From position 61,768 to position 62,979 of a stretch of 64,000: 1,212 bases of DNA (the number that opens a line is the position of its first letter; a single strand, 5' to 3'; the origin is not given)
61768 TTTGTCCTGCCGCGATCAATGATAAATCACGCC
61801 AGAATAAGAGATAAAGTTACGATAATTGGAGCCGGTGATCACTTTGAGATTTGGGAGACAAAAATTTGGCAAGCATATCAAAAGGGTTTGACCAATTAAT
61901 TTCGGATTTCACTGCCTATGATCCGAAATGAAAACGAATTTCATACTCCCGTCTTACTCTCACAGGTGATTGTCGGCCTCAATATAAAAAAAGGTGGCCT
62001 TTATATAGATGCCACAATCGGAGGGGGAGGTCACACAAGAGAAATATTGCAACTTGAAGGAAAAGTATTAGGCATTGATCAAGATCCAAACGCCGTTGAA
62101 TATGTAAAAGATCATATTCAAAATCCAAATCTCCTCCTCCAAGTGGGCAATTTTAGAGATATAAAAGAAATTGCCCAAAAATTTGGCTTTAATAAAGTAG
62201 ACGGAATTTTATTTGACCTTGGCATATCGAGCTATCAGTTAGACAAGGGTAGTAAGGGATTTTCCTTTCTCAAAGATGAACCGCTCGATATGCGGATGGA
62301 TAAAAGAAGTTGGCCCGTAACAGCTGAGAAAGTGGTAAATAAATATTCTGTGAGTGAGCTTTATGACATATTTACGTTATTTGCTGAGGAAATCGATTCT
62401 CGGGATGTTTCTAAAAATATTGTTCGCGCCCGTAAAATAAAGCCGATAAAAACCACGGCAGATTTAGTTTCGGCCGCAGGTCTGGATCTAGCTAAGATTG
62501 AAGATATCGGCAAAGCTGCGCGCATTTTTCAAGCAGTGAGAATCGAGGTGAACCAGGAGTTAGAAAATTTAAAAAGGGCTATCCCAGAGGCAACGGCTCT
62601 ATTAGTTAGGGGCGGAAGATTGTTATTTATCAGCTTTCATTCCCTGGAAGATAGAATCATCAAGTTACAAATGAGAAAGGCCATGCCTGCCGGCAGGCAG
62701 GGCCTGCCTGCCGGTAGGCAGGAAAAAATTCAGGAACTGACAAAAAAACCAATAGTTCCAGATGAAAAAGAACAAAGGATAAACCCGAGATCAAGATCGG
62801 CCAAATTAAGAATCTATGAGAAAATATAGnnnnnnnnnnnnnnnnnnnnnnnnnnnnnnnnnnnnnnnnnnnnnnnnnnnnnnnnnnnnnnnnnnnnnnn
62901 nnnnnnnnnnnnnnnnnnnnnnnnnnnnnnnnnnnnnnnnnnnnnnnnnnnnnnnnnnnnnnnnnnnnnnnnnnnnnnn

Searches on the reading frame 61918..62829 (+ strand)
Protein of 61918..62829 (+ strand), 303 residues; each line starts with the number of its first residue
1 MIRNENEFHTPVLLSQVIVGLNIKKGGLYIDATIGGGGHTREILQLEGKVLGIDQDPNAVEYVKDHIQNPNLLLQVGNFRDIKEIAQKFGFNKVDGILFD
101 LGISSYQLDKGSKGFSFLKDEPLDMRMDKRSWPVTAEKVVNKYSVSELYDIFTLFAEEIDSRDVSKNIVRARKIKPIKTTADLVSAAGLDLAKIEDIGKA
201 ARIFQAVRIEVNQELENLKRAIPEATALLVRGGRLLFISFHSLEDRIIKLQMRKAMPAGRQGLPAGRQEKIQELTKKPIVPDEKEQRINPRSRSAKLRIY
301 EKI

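Call 78: search_protein_families(library=pfam, proteins=[window:61918-62829:+], max_evalue=0.1)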
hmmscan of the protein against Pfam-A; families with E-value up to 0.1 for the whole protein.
window:61918-62829:+ (303 aa): 6 families
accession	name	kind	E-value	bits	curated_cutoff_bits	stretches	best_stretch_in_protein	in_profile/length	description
PF01795.25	Methyltransf_5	-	1.1e-91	308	27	1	8-303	3-309/309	MraW methylase family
PF08241.18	Methyltransf_11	-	0.0001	23.3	21.2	1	31-83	2-55/95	Methyltransferase domain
PF13649.12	Methyltransf_25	-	0.00013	23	27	1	31-89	3-65/97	Methyltransferase domain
PF13847.12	Methyltransf_31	-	0.0022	18.1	27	1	24-98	2-79/145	Methyltransferase domain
PF01189.24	Methyltr_RsmB-F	-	0.005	16.9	27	1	21-104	4-90/199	16S rRNA methyltransferase RsmB/F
PF01728.25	FtsJ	-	0.013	15.9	24.1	1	22-104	17-104/181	FtsJ-like methyltransferase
